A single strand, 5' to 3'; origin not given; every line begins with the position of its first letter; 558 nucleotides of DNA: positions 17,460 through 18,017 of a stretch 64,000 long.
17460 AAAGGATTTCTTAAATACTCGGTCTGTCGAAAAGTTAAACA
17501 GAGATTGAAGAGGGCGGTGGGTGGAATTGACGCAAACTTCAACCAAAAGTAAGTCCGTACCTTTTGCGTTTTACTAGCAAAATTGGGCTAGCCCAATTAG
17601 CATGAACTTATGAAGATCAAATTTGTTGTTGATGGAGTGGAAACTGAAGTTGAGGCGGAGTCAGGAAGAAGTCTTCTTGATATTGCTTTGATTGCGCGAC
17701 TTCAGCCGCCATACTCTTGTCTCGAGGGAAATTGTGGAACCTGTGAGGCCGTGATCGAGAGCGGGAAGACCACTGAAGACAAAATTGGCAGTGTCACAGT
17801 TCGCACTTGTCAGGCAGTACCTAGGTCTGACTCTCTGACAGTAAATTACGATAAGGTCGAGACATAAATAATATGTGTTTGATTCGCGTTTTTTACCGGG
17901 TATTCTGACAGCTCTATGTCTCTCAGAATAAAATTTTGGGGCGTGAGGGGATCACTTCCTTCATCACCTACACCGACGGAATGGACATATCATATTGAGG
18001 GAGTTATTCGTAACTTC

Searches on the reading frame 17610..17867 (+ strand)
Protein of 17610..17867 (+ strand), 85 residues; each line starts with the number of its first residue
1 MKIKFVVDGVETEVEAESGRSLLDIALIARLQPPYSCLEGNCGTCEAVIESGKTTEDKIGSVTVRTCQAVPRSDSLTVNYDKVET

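Call 25: search_protein_families(library=pfam, proteins=[window:17610-17867:+], max_evalue=0.001)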
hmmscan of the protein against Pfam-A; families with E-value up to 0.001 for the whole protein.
window:17610-17867:+ (85 aa): 1 family
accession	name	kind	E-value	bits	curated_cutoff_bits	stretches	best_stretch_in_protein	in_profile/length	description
PF00111.32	Fer2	-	8.9e-12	45.2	21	1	6-71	2-76/77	2Fe-2S iron-sulfur cluster binding domain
